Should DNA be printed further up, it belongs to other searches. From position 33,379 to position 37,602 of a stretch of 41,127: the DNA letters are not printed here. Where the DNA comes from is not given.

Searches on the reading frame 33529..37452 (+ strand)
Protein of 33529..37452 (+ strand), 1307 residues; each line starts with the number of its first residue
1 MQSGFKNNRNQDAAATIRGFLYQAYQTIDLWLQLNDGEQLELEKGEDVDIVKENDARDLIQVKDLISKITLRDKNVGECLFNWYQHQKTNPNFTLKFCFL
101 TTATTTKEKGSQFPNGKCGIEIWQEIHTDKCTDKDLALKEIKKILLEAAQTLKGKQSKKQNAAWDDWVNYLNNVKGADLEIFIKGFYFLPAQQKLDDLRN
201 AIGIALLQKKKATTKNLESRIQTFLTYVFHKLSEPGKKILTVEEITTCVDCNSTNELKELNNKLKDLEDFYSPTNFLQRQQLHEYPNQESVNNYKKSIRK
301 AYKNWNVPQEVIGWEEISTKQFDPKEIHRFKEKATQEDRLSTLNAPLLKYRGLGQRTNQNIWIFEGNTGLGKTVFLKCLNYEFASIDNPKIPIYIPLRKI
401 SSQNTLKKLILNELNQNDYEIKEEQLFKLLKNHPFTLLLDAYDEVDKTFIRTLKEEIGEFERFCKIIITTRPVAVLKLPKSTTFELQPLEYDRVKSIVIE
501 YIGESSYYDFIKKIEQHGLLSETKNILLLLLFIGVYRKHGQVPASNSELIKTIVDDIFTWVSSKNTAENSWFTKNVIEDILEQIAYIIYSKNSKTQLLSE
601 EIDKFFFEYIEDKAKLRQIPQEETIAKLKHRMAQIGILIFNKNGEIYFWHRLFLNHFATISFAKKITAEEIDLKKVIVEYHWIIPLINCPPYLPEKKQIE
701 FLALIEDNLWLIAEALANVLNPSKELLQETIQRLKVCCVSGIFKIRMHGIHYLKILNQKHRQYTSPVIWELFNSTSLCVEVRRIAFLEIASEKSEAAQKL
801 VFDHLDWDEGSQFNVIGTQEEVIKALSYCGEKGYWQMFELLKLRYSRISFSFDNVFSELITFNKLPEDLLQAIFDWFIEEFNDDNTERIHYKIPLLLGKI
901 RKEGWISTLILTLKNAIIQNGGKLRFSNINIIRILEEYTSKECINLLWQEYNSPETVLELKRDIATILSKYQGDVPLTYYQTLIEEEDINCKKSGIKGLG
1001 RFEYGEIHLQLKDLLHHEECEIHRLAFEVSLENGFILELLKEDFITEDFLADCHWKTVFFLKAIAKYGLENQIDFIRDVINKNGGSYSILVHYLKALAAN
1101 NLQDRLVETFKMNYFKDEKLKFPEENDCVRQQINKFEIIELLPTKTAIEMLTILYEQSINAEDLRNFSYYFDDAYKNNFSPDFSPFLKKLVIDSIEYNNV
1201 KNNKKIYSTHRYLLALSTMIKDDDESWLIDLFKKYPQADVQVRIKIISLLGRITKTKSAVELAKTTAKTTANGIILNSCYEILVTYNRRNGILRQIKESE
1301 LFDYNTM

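Call 7: search_protein_families(library=pfam, proteins=[window:33529-37452:+], max_evalue=0.01)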
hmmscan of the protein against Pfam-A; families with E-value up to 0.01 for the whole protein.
window:33529-37452:+ (1307 aa): 3 families
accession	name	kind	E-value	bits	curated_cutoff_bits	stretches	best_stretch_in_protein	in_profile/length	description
PF05729.18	NACHT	-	1.9e-11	44.5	26.7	1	363-503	4-165/167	NACHT domain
PF00931.28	NB-ARC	-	9.9e-08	32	23.5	1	357-492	16-159/248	NB-ARC domain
PF13401.12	AAA_22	-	0.0015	19.3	27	0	358-431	4-76/130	AAA domain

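Call 8: search_protein_families(library=ncbifam, proteins=[window:33529-37452:+], max_evalue=0.01)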
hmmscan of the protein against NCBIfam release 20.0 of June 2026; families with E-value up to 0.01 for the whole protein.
window:33529-37452:+ (1307 aa): 1 family
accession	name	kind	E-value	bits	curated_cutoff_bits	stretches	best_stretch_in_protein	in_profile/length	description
NF058535.1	antiphage_EruA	equivalog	0.0035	15.5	1000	1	482-565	131-214/1318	NACHT domain-containing antiphage protein EruA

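Call 50: search_protein_families(library=padloc, proteins=[window:33529-37452:+], max_evalue=0.001)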
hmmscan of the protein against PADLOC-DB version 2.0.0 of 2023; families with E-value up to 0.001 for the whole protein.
window:33529-37452:+ (1307 aa): 1 family
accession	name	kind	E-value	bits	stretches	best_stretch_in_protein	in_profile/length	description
PDLC03848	LmuA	-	8.3e-21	73.7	1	9-337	4-305/373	-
